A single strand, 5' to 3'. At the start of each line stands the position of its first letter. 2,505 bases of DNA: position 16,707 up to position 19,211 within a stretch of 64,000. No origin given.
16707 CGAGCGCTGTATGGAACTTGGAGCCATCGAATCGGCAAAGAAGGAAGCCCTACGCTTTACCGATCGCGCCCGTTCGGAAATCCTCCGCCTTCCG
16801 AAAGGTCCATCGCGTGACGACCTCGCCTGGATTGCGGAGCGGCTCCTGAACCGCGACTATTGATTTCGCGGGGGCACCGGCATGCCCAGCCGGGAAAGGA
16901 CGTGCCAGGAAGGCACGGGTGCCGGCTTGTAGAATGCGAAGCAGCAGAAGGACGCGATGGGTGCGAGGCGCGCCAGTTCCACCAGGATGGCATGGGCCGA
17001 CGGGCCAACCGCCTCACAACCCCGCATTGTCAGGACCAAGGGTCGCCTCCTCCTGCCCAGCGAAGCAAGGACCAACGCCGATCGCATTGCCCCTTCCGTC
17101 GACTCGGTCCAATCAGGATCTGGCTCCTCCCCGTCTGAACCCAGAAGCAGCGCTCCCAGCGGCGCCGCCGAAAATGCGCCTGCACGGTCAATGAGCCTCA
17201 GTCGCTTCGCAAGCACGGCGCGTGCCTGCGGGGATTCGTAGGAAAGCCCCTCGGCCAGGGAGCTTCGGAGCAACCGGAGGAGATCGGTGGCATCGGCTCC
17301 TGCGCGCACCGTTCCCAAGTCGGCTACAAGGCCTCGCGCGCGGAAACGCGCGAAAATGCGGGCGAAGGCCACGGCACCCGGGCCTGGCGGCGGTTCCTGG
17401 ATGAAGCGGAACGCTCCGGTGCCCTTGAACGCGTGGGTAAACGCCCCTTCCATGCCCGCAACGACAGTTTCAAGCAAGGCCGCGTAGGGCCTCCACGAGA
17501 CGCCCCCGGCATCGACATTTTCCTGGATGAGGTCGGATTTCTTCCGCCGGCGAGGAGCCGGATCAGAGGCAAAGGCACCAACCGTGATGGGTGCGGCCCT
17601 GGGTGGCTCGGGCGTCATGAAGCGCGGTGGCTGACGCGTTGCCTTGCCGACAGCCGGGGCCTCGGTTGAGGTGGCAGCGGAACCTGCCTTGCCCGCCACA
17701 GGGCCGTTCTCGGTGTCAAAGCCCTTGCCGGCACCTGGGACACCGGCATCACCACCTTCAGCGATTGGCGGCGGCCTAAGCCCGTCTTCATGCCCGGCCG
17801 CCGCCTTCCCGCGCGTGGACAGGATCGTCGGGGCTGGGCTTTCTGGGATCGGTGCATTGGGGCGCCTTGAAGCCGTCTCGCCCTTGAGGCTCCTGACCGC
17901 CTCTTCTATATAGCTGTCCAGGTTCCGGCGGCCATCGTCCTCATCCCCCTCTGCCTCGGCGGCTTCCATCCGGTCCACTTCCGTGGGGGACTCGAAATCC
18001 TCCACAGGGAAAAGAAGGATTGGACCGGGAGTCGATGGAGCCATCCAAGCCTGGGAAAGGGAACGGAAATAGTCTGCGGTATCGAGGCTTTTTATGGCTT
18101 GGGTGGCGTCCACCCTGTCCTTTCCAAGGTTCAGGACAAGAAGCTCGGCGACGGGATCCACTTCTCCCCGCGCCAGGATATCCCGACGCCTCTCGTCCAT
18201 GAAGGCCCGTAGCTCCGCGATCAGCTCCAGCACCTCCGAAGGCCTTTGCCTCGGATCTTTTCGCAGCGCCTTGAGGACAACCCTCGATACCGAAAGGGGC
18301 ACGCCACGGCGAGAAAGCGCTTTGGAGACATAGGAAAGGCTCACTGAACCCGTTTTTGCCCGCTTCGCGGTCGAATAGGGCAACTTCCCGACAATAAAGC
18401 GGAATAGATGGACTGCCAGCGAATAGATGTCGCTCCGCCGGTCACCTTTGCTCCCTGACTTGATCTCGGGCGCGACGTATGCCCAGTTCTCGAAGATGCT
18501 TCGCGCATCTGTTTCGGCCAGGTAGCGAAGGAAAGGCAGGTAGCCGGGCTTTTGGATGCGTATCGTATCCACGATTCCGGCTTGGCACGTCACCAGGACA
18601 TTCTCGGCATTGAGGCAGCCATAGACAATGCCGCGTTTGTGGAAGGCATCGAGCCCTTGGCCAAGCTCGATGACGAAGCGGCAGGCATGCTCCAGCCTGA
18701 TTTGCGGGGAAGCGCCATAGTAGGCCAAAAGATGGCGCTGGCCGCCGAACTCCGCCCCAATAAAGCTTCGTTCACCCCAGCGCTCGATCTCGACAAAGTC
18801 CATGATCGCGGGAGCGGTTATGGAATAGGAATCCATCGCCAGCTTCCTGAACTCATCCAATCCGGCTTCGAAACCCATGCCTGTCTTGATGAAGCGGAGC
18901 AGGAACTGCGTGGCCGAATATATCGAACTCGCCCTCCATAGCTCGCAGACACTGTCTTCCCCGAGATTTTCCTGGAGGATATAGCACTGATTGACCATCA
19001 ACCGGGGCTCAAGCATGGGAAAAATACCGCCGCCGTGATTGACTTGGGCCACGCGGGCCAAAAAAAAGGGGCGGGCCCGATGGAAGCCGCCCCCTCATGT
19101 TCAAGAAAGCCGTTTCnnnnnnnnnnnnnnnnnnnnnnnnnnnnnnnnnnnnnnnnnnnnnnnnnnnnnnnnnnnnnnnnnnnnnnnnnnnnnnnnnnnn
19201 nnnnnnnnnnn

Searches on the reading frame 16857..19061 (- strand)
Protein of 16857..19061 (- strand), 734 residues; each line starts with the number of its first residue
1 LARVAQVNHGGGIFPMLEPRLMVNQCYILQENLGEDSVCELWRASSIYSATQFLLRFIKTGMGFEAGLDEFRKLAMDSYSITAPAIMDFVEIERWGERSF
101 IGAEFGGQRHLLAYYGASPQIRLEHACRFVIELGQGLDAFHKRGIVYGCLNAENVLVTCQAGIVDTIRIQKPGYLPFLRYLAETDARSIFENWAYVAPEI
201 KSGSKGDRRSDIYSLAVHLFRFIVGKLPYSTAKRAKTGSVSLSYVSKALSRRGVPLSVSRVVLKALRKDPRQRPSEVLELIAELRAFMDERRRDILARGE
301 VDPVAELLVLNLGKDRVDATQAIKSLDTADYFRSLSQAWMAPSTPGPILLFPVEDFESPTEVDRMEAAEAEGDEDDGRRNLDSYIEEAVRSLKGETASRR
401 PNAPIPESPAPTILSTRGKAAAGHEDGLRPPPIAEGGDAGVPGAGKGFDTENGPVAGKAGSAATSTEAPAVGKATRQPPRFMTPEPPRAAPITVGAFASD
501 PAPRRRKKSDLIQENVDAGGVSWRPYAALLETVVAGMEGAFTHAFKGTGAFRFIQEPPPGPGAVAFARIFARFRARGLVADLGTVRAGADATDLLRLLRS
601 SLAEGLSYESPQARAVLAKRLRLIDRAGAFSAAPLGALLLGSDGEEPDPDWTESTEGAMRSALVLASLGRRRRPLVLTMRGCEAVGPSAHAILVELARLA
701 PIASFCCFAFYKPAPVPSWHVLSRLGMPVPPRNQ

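Call 3: search_protein_families(library=pfam, proteins=[window:16857-19061:-], max_evalue=1)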
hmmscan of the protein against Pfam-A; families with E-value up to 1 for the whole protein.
window:16857-19061:- (734 aa): 2 families
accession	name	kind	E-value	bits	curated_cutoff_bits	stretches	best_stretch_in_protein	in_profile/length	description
PF00069.31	Pkinase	-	8.9e-12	45.4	31.7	1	83-275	57-253/263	Protein kinase domain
PF07714.23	PK_Tyr_Ser-Thr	-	9.4e-09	35.4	23.1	1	99-275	76-250/258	Protein tyrosine and serine/threonine kinase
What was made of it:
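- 16857..18998 (-): Hanks-type pseudokinase (about 713 aa; the ORF is open to TTG 19061). It has an N-terminal degenerate kinase domain, a variable disordered linker and a conserved C-terminal domain of about 200 aa. Pfam Pkinase 8.9e-12 (call 3).
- On Hanks-type Ser/Thr protein kinase (16857-18998): PF00069 at 8.9e-12, 45.4 bits against a cut-off of 31.7 (call 3).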

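Call 4: search_protein_families(library=ncbifam, proteins=[window:16857-19061:-], max_evalue=1)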
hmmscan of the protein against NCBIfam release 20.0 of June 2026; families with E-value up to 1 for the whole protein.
window:16857-19061:- (734 aa): 9 families
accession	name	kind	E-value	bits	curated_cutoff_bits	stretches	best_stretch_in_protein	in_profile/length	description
NF033483.0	PknB_PASTA_kin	equivalog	6.3e-20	71.7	450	1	70-294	53-275/563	Stk1 family PASTA domain-containing Ser/Thr kinase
NF047741.1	antiphage_MADS6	equivalog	3.9e-14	52.1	460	2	121-294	296-467/612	methylation-associated defense system protein kinase MAD6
NF009651.0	PRK13184.1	equivalog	8.3e-10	37.3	839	1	194-289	196-292/932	serine/threonine-protein kinase PknD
NF038150.1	lanthi_synth_IV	equivalog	3.6e-08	32.2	650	1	120-301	294-473/851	class IV lanthionine synthetase LanL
NF052427.1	StpK7MSMEG_1200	equivalog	4.9e-08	31.9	900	1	121-287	105-268/601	serine/threonine protein kinase StpK7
NF033442.0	BREX_PglW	equivalog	0.0044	14.7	990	1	192-303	391-501/1391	BREX system serine/threonine kinase PglW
TIGR03903.1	TOMM_kin_cyc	equivalog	0.023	12.5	705.75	1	126-286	81-246/1267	TOMM system kinase/cyclase fusion protein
NF038151.1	lanthi_synth_III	equivalog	0.081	11.3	575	1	124-235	336-435/833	class III lanthionine synthetase LanKC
NF058632.1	SerThrKinPrkT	equivalog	0.085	11.9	280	1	126-161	119-154/322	serine/threonine protein kinase PrkT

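Call 6: search_protein_families(library=padloc, proteins=[window:16857-19061:-], max_evalue=1)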
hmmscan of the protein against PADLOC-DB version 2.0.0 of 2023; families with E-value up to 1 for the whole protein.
window:16857-19061:- (734 aa): 25 families
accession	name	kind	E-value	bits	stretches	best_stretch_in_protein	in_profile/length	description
PDLC04053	PD-T4-6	-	1.1e-24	85.5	1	27-294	11-278/311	-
PDLC04042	PD-T4-6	-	5.8e-23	79.9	1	22-294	6-279/292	-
PDLC04047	PD-T4-6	-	4.7e-20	69.9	1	27-292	12-277/327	-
PDLC04054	PD-T4-6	-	1.3e-19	68.9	1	121-291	108-277/347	-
PDLC04048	PD-T4-6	-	1.2e-18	65.6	1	22-294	7-279/354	-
PDLC04043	PD-T4-6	-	8.2e-18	62.7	1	26-293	16-283/452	-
PDLC04060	PD-T4-6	-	8.5e-17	59.2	1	25-324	8-307/486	-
PDLC04039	PD-T4-6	-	7.2e-16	56.2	1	124-298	114-290/458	-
PDLC04041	PD-T4-6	-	1.4e-15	55.5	1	86-287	90-293/443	-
PDLC04057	PD-T4-6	-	7.1e-14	49.7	1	71-293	55-276/443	-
PDLC04138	mad6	-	1.6e-13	48.4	1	120-294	149-320/659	mads_6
PDLC01088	C3a189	-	2.6e-12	44.1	1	86-284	59-258/840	kinase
PDLC03920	MkoA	-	2.7e-11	40.5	1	64-295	55-285/1112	-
PDLC04061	PD-T4-6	-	5.4e-11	40.7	1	128-290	124-286/510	-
PDLC04052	PD-T4-6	-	7.4e-11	39.9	1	27-289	11-278/496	-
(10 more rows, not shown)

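Call 7: search_protein_families(library=phrogs, proteins=[window:16857-19061:-], max_evalue=1)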
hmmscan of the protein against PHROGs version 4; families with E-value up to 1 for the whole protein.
window:16857-19061:- (734 aa): 1 family
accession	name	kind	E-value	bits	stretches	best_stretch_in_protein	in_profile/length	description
phrog_2361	-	other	2.3e-10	41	1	193-291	178-273/415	serine-threonine kinase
